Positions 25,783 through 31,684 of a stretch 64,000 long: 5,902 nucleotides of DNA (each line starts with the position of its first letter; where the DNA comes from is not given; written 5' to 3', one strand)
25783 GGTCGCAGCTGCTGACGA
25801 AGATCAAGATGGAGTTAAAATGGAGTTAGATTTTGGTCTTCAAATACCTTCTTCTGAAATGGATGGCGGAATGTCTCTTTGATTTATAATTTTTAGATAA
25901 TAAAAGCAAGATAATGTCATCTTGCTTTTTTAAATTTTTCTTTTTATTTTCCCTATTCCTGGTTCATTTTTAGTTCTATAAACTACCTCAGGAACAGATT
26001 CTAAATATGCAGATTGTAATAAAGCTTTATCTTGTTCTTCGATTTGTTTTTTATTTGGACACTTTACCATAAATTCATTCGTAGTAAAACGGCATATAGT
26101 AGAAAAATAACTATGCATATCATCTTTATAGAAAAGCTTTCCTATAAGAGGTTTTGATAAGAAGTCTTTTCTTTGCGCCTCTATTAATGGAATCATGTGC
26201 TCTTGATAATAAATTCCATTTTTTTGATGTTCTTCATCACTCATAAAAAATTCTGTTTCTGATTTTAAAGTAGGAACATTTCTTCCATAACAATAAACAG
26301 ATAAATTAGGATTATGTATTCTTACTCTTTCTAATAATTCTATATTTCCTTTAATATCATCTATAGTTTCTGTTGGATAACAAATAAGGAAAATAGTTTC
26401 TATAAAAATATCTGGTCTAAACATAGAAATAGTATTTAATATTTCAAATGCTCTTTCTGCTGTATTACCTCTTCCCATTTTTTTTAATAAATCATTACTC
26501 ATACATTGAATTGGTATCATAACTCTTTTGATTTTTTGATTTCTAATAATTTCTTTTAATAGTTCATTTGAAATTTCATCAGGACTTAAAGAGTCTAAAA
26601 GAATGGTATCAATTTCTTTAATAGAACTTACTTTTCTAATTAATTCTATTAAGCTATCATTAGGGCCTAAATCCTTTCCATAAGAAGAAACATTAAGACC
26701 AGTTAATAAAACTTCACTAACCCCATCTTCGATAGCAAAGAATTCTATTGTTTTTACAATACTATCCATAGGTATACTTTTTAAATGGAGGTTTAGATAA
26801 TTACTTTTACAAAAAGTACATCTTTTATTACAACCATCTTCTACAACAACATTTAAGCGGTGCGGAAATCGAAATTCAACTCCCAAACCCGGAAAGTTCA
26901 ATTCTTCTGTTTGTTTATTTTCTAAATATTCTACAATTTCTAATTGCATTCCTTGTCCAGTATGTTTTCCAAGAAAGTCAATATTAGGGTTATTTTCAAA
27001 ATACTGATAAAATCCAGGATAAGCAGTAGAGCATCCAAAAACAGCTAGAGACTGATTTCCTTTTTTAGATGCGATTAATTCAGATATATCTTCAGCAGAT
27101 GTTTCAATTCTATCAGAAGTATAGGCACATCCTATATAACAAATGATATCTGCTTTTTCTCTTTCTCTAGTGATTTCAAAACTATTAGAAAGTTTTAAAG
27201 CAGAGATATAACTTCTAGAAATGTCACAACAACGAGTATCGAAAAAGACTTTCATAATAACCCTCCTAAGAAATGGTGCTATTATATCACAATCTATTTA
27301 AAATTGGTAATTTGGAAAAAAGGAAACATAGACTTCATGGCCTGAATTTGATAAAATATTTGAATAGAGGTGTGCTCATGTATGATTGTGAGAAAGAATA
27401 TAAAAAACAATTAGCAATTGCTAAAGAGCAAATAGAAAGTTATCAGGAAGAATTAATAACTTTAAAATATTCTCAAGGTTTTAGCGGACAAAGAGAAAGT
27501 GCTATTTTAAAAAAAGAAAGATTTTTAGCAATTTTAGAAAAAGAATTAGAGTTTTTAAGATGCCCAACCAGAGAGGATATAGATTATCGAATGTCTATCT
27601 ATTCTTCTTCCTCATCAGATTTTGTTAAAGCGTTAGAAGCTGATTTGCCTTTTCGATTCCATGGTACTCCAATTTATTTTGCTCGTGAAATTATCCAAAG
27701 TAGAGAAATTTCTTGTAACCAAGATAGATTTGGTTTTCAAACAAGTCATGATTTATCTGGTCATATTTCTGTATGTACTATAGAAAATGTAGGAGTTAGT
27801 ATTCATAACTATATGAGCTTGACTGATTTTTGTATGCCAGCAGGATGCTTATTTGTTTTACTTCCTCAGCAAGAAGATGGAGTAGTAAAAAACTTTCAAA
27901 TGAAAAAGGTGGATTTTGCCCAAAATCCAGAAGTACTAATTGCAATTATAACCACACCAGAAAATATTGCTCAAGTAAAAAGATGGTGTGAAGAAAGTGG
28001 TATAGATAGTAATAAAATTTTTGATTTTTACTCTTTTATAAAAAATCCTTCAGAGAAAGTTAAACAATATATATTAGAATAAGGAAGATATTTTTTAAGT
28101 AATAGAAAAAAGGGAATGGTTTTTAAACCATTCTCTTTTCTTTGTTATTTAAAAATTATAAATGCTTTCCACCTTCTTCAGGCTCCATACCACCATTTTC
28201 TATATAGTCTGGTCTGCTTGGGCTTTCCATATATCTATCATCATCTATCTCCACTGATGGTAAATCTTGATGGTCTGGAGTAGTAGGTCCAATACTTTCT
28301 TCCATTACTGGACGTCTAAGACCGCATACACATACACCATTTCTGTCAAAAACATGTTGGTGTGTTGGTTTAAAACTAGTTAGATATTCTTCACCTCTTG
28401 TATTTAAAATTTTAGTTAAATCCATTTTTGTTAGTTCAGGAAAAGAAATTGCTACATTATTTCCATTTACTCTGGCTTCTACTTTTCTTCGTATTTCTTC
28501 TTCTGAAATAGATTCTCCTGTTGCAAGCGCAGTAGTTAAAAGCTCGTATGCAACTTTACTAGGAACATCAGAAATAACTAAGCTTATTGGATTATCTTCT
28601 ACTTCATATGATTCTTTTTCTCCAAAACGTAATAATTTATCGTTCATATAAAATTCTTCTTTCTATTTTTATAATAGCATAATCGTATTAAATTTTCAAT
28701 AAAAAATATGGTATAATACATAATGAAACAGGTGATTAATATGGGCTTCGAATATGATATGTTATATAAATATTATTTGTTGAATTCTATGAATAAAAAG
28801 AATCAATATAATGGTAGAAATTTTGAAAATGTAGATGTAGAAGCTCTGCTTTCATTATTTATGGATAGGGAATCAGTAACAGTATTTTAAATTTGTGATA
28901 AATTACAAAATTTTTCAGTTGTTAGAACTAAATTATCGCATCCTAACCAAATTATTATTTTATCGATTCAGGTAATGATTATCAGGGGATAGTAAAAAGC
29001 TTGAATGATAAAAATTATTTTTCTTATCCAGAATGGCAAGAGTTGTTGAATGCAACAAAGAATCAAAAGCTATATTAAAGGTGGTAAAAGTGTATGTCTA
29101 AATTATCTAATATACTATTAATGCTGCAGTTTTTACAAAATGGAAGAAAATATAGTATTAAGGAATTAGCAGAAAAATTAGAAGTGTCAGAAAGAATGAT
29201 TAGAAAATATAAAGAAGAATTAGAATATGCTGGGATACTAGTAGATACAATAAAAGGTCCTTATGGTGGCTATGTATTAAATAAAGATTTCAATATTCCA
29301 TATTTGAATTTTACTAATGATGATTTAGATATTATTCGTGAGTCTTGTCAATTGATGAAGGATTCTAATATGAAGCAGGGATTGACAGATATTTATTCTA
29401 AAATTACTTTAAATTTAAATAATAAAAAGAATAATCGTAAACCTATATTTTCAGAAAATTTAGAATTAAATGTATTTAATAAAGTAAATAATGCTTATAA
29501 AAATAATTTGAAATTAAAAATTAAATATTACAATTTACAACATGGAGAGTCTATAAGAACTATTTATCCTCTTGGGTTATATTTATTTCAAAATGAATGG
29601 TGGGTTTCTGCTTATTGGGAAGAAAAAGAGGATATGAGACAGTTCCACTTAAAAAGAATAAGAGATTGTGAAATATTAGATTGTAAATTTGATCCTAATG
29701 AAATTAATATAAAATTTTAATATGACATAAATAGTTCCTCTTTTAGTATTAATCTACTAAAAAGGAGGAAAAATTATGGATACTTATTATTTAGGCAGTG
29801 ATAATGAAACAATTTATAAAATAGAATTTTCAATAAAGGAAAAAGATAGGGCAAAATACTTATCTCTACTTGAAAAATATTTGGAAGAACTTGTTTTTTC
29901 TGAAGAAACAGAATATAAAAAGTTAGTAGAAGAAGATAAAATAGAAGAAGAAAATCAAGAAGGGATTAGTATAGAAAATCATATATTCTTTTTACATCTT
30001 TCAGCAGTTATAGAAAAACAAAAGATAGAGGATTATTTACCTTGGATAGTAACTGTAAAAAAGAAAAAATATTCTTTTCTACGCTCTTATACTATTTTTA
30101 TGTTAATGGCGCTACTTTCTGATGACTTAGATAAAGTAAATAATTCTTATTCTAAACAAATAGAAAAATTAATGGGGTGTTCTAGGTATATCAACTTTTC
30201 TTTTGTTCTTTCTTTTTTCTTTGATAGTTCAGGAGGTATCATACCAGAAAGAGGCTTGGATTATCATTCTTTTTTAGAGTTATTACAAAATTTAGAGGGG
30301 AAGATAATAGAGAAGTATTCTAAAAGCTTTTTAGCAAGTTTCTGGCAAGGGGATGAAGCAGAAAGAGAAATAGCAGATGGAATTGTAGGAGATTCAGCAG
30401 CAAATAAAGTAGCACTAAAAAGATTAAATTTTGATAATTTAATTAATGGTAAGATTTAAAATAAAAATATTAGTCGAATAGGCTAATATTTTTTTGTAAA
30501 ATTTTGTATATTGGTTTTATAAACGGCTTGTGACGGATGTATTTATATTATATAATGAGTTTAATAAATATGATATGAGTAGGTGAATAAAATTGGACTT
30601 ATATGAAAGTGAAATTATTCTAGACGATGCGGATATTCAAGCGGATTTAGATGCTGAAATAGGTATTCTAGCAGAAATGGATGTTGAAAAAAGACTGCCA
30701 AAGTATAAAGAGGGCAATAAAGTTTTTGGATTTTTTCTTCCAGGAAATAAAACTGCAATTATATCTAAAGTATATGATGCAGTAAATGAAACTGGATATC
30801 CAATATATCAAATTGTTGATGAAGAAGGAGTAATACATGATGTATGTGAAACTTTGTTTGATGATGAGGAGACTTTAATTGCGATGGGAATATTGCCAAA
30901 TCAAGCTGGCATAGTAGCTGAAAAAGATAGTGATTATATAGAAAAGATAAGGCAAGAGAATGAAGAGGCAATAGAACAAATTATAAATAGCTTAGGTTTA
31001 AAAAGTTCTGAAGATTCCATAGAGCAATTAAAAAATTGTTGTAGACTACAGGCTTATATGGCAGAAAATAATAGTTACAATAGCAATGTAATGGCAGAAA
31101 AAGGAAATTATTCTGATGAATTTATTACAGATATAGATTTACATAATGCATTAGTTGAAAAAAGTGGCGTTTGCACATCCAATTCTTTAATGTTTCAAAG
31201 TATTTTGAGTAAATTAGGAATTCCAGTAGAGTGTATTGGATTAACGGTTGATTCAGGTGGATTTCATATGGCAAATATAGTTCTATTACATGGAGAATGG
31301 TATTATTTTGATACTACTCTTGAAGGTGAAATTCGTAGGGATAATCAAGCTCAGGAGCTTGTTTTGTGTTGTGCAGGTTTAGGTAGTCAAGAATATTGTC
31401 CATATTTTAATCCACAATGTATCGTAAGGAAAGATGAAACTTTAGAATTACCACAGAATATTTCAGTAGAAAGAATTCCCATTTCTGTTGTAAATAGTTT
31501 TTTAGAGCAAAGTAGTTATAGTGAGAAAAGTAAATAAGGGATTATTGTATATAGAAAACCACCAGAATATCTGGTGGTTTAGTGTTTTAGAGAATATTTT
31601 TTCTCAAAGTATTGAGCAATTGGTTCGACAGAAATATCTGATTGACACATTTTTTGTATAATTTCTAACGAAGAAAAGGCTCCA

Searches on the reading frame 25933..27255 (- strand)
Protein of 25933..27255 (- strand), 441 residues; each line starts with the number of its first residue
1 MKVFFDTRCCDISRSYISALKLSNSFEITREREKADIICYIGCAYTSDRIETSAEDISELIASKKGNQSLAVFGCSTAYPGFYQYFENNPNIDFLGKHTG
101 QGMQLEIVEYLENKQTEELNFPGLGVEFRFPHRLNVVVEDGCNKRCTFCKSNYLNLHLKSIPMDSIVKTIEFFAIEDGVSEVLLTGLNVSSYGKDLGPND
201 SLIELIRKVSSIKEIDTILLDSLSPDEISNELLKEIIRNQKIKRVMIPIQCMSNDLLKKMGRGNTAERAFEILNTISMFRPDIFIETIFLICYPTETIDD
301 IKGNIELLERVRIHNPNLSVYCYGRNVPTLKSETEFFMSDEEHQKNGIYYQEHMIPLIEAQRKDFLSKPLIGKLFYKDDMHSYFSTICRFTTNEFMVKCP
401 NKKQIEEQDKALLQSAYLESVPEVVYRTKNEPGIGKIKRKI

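Call 13: search_protein_families(library=pfam, proteins=[window:25933-27255:-], max_evalue=0.01)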
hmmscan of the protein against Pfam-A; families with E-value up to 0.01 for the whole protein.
window:25933-27255:- (441 aa): 2 families
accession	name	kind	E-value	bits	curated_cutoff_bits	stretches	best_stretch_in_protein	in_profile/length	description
PF04055.27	Radical_SAM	-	3.5e-16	60.3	29.5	1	140-307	5-165/166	Radical SAM superfamily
PF00919.26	UPF0004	-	6.9e-05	23.2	27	1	22-81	24-83/98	Uncharacterized protein family UPF0004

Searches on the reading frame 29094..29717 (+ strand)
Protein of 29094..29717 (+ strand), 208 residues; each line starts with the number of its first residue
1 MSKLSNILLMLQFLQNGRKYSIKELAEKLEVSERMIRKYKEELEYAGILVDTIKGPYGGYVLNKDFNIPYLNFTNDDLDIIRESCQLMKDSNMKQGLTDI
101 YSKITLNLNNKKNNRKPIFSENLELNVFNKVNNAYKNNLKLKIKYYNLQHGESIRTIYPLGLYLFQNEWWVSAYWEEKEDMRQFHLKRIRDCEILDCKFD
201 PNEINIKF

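Call 13: search_protein_families(library=pfam, proteins=[window:29094-29717:+], max_evalue=0.01)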
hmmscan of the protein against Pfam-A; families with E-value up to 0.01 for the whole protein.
window:29094-29717:+ (208 aa): 10 families
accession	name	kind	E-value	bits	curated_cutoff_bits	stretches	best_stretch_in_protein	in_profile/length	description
PF13280.12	WYL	-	1e-13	51.5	21.8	1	127-193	2-69/70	WYL domain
PF08279.18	HTH_11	-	4.4e-10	39.7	25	1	9-60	4-54/55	HTH domain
PF02082.26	Rrf2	-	2.6e-09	37.8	30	1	7-65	11-68/132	Iron-dependent Transcriptional regulator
PF08220.18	HTH_DeoR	-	0.00014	22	21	1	10-64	5-55/57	DeoR-like helix-turn-helix domain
PF00376.29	MerR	-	0.0014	18.9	28.2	1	21-41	1-21/38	MerR family regulatory protein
PF13411.12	MerR_1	-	0.0024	18.4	21.6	0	20-43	1-24/69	MerR HTH family regulatory protein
PF13730.12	HTH_36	-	0.0029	17.8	25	1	8-49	11-55/55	Helix-turn-helix domain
PF13518.12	HTH_28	-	0.0031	18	25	1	10-56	5-51/52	Helix-turn-helix domain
PF19187.6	HTH_PafC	-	0.0055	17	32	1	3-48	2-47/115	PafC helix-turn-helix domain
PF03444.21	HrcA_DNA-bdg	-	0.009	16.1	21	0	6-61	8-64/79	Winged helix-turn-helix transcription repressor, HrcA DNA-binding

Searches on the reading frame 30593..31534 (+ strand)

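Call 13: search_protein_families(library=pfam, proteins=[window:30593-31534:+], max_evalue=0.01)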
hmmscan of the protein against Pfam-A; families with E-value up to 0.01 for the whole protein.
window:30593-31534:+ (314 aa): 1 family
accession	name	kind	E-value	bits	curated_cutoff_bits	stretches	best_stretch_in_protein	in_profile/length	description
PF01841.26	Transglut_core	-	0.0018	18.9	23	1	167-240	25-107/108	Transglutaminase-like superfamily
